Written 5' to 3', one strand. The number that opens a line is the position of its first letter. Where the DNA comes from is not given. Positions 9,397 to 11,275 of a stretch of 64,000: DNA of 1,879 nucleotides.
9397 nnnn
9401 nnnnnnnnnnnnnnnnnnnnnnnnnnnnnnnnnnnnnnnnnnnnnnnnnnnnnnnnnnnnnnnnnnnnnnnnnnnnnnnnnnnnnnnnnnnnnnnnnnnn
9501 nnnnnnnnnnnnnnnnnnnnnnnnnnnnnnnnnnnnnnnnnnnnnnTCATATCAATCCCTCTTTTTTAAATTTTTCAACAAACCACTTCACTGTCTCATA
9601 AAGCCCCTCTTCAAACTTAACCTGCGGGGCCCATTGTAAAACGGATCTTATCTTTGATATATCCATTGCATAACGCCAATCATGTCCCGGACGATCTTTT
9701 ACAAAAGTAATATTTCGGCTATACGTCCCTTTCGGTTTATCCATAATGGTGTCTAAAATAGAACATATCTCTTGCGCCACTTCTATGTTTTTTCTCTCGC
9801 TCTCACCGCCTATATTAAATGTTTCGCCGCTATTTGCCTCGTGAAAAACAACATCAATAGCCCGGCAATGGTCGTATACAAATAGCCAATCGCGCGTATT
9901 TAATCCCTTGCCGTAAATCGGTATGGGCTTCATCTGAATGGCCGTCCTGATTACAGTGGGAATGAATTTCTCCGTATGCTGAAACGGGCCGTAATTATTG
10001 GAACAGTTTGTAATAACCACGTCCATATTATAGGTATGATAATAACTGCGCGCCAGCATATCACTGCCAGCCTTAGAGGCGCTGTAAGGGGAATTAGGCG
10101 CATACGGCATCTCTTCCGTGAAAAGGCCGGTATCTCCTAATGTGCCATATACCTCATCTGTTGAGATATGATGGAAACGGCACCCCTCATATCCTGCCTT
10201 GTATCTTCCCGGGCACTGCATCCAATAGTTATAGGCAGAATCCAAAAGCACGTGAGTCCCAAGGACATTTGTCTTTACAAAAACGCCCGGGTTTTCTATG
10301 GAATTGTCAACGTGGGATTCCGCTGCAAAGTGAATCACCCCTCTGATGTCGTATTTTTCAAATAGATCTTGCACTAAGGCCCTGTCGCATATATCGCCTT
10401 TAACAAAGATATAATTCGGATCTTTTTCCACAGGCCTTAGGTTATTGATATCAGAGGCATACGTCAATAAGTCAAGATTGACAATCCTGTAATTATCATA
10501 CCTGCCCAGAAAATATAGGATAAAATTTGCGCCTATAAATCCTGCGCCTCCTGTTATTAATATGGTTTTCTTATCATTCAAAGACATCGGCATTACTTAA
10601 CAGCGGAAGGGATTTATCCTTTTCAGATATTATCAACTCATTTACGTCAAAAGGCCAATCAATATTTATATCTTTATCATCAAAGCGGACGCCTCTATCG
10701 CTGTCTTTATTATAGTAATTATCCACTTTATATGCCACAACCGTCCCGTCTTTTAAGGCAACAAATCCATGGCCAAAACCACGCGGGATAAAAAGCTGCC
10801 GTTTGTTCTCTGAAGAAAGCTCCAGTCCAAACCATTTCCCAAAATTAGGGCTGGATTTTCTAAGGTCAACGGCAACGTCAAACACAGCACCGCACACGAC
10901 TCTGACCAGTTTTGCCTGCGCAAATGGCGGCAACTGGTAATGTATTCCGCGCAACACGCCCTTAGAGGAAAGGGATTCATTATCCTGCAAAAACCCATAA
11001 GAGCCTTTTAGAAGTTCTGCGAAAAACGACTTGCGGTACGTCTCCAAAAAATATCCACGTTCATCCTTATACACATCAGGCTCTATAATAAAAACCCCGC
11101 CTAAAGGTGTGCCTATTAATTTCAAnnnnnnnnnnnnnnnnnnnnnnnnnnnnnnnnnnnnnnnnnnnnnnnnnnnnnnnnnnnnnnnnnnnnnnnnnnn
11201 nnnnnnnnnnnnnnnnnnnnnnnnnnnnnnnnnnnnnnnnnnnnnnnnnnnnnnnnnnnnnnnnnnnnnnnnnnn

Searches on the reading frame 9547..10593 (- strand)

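Call 53: search_protein_families(library=pfam, proteins=[window:9547-10593:-], max_evalue=0.001)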
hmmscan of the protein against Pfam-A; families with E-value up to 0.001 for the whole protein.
window:9547-10593:- (348 aa): 7 families
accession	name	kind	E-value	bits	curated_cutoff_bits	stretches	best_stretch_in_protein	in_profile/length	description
PF16363.11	GDP_Man_Dehyd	-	6.1e-87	292.6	27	1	12-333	1-331/332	GDP-mannose 4,6 dehydratase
PF01370.27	Epimerase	-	4.7e-58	196.9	20.9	1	11-262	1-240/240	NAD dependent epimerase/dehydratase family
PF02719.21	Polysacc_synt_2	-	1.1e-11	45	20.2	1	11-123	1-118/293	Polysaccharide biosynthesis protein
PF01073.25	3Beta_HSD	-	2.9e-09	36.8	22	1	12-122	1-105/280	3-beta hydroxysteroid dehydrogenase/isomerase family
PF04321.23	RmlD_sub_bind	-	1.6e-08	34.4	27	1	10-321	2-269/287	RmlD substrate binding domain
PF07993.18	NAD_binding_4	-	3.8e-07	29.9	20.1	1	13-199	1-206/258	Male sterility protein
PF00106.31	adh_short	-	0.00031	20.7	26.6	0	161-196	140-175/195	short chain dehydrogenase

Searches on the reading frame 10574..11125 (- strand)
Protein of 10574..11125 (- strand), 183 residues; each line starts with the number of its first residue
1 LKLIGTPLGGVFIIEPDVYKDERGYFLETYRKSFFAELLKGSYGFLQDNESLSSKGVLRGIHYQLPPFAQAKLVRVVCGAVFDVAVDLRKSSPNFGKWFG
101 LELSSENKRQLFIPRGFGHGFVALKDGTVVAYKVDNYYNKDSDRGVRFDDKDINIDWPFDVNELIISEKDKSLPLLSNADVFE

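Call 53: search_protein_families(library=pfam, proteins=[window:10574-11125:-], max_evalue=0.001)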
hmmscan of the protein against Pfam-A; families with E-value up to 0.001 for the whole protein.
window:10574-11125:- (183 aa): 1 family
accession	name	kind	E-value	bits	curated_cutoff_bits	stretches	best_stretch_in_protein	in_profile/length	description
PF00908.23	dTDP_sugar_isom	-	5.4e-69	231.7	27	1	6-177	2-167/168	dTDP-4-dehydrorhamnose 3,5-epimerase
